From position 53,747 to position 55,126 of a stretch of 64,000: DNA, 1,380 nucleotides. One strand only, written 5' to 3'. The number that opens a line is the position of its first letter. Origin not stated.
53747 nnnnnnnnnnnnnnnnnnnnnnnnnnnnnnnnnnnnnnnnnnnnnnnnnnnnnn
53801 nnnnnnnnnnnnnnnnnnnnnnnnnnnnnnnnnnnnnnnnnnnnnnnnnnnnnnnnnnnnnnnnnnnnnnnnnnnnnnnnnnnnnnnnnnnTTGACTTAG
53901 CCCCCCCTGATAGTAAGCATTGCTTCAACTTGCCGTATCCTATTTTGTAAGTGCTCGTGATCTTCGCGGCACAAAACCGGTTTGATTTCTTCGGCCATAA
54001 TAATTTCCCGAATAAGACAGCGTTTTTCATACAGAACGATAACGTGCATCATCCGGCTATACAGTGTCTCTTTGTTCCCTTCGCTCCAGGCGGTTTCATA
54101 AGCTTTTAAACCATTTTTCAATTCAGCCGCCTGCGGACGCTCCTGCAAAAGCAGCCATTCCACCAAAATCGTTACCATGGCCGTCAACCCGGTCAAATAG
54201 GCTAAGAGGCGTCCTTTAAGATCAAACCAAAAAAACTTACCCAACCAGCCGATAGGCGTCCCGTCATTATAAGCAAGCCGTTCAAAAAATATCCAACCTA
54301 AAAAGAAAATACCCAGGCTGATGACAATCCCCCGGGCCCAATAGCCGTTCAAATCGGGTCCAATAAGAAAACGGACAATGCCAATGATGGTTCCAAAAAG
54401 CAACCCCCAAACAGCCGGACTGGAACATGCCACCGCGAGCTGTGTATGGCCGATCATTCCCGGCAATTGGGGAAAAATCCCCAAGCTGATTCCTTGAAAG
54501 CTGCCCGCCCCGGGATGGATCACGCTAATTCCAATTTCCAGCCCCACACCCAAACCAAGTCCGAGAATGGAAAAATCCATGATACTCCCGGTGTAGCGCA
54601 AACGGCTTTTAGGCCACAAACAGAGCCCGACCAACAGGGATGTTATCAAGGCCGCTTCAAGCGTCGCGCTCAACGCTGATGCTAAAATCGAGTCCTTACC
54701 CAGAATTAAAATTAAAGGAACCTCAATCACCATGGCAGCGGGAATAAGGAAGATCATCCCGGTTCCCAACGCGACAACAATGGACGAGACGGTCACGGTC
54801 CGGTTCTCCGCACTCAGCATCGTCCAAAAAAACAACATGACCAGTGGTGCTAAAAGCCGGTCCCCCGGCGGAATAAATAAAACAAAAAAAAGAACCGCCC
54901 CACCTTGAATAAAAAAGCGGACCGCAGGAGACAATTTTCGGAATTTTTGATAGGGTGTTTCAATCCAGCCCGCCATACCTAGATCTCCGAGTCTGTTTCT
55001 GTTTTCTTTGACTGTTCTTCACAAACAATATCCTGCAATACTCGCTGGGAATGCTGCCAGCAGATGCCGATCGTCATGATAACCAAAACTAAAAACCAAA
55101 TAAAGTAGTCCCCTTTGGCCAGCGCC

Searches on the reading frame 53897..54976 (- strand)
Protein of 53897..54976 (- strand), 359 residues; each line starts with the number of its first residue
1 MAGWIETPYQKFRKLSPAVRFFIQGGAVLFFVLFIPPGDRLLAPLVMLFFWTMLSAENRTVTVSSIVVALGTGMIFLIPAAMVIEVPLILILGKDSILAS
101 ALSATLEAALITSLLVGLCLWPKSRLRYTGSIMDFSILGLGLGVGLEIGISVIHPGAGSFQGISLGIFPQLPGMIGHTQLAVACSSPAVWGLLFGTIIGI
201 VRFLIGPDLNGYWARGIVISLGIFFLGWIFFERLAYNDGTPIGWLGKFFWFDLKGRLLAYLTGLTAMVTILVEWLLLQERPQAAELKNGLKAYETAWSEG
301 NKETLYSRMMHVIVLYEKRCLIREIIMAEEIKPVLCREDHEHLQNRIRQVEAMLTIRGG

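Call 26: find_encoding_contigs(protein=window:53897-54976:-, flank=10000, max_places=1)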
Protein window:53897-54976:- (359 aa): 6 contigs read that carry it; 1 place shown.
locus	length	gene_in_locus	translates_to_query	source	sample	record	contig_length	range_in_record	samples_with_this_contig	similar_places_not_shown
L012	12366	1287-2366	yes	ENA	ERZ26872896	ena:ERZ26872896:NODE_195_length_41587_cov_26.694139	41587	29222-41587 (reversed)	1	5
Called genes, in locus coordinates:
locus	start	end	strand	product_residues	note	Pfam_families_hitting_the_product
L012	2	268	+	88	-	?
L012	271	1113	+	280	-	PF01479:S4, PF00849:PseudoU_synth_2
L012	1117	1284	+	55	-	-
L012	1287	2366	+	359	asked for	-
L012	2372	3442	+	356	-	PF01817:CM_2, PF00800:PDT, PF01842:ACT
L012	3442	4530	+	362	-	PF00155:Aminotran_1_2, PF00266:Aminotran_5 (faint), PF01041:DegT_DnrJ_EryC1 (weak)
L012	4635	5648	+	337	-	PF18152:DAHP_snth_FXD, PF00793:DAHP_synth_1, PF03102:NeuB (weak)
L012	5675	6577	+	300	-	PF03446:NAD_binding_2 (faint), PF03807:F420_oxidored (weak), PF02153:PDH_N, PF20463:PDH_C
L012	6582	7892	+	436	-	PF00275:EPSP_synthase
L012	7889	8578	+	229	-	PF00005:ABC_tran (faint), PF13189:Cytidylate_kin2, PF01202:SKI (faint), PF02224:Cytidylate_kin, PF13207:AAA_17 (weak), PF13238:AAA_18 (weak)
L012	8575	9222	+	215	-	PF01553:Acyltransferase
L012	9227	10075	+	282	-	PF02401:LYTB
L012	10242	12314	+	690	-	PF17092:PCB_OB (faint), PF00575:S1, PF13509:S1_2 (faint), PF21710:Spt6_S1 (faint), PF23459:S1_RRP5 (faint), PF00575:S1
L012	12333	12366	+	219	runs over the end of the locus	PF00027:cNMP_binding, PF13545:HTH_Crp_2 (weak)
